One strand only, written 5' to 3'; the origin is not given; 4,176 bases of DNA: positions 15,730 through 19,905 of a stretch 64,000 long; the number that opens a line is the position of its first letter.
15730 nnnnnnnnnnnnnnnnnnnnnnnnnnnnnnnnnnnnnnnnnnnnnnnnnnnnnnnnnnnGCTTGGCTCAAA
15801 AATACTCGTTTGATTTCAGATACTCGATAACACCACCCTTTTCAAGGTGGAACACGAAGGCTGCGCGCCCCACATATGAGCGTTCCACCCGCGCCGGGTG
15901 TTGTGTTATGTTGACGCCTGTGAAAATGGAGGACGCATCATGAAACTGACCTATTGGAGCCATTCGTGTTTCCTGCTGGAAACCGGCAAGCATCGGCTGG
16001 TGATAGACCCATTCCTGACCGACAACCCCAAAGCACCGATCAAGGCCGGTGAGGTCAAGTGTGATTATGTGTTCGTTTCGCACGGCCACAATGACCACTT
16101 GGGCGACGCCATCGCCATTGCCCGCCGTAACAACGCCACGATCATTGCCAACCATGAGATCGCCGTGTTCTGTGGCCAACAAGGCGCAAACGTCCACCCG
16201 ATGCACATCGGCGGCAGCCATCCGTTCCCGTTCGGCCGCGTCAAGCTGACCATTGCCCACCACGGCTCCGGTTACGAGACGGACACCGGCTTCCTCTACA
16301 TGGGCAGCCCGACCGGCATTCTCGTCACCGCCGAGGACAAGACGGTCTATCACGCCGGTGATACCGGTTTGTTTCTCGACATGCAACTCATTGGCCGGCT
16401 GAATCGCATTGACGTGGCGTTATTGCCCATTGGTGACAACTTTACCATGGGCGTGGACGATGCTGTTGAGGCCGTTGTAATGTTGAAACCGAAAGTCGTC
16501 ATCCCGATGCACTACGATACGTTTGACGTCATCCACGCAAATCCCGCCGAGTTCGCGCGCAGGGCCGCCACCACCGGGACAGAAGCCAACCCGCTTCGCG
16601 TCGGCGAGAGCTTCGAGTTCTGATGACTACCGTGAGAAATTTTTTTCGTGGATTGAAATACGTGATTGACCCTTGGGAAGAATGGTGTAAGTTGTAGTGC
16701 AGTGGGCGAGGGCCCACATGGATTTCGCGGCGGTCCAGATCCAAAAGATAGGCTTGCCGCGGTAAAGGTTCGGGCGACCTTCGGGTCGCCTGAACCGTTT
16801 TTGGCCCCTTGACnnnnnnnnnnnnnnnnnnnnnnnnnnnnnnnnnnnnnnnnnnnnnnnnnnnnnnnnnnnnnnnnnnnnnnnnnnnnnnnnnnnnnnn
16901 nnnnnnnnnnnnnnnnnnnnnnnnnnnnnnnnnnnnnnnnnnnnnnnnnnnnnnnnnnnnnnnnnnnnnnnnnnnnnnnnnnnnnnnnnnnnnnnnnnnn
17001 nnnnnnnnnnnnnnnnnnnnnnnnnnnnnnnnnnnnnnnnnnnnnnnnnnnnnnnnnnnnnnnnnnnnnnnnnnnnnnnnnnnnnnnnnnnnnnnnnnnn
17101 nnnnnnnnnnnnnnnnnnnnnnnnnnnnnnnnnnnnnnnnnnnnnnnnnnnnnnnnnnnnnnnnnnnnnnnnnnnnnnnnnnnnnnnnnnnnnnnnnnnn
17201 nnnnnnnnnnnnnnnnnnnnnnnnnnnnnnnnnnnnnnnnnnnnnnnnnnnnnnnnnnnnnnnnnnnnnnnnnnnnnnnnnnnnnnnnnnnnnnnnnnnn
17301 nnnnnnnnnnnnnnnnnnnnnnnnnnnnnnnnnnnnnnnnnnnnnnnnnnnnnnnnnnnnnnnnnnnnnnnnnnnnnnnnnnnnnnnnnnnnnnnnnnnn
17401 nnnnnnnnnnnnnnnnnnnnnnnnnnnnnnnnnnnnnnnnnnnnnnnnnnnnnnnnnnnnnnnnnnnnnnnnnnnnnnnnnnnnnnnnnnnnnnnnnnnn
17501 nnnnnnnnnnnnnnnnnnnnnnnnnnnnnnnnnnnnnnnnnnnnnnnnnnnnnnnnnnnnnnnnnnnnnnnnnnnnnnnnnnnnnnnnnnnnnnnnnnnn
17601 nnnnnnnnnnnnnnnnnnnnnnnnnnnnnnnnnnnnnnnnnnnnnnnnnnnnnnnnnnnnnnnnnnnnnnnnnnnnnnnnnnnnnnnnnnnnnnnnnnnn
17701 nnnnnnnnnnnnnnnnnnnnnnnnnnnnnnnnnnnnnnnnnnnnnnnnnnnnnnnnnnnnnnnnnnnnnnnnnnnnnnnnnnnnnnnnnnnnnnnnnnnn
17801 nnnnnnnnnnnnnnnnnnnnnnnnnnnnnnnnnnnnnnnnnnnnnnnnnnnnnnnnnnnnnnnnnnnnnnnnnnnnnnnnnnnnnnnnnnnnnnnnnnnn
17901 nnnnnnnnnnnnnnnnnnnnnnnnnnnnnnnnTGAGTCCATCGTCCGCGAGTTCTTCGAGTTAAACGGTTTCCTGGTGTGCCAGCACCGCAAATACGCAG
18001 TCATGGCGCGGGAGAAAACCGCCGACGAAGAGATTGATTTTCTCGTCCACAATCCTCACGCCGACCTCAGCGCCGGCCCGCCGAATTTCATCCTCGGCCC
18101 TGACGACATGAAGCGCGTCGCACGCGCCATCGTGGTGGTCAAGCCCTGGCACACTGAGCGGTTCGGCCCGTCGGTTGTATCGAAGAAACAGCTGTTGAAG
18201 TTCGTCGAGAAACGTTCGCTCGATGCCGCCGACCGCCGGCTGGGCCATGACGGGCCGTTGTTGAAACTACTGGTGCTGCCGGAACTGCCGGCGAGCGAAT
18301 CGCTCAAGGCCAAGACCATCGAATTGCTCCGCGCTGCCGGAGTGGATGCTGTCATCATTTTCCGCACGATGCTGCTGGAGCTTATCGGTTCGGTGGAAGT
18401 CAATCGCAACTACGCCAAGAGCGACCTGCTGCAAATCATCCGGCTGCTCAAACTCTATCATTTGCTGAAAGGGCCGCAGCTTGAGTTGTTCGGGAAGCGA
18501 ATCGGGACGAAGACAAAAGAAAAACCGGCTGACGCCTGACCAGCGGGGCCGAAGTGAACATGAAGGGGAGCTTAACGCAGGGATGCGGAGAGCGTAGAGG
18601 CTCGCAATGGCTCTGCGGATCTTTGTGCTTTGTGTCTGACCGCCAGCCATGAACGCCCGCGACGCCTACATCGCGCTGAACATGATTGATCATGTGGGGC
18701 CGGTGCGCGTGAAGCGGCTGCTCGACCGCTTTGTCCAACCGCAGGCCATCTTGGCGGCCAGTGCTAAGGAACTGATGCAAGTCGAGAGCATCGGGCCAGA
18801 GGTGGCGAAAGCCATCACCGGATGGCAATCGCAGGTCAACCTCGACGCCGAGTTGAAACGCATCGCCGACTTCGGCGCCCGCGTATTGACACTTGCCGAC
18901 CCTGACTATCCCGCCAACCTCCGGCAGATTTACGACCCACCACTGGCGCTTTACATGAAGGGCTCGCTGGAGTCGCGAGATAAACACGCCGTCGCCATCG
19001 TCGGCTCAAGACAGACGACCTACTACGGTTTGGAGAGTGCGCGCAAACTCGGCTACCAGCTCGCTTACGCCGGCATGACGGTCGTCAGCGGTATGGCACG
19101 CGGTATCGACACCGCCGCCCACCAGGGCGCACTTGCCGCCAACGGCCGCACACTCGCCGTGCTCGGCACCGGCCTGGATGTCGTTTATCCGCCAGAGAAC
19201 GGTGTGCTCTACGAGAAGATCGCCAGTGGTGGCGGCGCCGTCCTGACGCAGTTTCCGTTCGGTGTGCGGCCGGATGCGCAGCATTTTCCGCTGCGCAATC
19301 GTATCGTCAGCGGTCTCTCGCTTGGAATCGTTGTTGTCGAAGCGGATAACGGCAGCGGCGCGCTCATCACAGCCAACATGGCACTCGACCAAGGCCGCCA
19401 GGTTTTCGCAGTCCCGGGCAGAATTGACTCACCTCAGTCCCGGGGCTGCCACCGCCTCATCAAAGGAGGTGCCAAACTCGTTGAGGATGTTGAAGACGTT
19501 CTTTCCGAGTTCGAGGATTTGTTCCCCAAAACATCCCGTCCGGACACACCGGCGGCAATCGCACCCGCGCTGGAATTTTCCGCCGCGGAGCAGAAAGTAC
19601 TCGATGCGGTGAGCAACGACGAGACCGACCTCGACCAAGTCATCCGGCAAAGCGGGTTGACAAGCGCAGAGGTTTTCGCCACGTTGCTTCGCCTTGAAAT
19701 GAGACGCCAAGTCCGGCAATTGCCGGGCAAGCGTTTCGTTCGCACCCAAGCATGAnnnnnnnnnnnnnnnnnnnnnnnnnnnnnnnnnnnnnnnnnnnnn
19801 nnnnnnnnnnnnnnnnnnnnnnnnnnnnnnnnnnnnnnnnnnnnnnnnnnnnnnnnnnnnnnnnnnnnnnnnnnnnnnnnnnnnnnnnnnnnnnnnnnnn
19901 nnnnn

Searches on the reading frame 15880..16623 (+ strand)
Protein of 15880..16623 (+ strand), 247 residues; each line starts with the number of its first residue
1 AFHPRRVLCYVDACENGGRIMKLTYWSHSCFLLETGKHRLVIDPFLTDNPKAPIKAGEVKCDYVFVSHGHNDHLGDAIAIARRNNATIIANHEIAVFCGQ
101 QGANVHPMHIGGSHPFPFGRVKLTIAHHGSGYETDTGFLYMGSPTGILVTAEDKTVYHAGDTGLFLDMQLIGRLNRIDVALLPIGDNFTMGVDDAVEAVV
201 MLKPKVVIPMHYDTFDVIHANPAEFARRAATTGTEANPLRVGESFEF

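Call 9: search_protein_families(library=pfam, proteins=[window:15880-16623:+], max_evalue=0.001)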
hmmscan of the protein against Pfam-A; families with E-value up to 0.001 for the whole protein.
window:15880-16623:+ (247 aa): 3 families
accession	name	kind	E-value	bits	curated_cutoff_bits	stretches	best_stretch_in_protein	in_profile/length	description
PF13483.12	Lactamase_B_3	-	3.7e-26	92.4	24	1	22-211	1-160/160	Beta-lactamase superfamily domain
PF12706.13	Lactamase_B_2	-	2.4e-25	89.7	27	1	38-212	1-200/200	Beta-lactamase superfamily domain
PF00753.33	Lactamase_B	-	1.7e-17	64.5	22.7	1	26-211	4-196/196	Metallo-beta-lactamase superfamily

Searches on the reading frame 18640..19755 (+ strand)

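Call 9: search_protein_families(library=pfam, proteins=[window:18640-19755:+], max_evalue=0.001)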
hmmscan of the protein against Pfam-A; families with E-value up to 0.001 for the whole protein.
window:18640-19755:+ (371 aa): 5 families
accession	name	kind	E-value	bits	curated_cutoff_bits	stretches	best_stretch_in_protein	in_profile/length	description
PF02481.21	DNA_processg_A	-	1.3e-78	263.5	29.6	1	76-282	3-211/212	DNA recombination-mediator protein A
PF17782.7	DprA_WH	-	1.6e-14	54.1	22.9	1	308-364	5-61/61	DprA winged helix domain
PF12826.13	HHH_2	-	5.3e-08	33.3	27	1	16-63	8-55/64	Helix-hairpin-helix motif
PF18306.6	LDcluster4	-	3.9e-07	30.2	26.3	1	116-175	2-62/151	SLOG cluster4 family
PF14520.12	HHH_5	-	1e-06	29.6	27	1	13-59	4-51/57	Helix-hairpin-helix domain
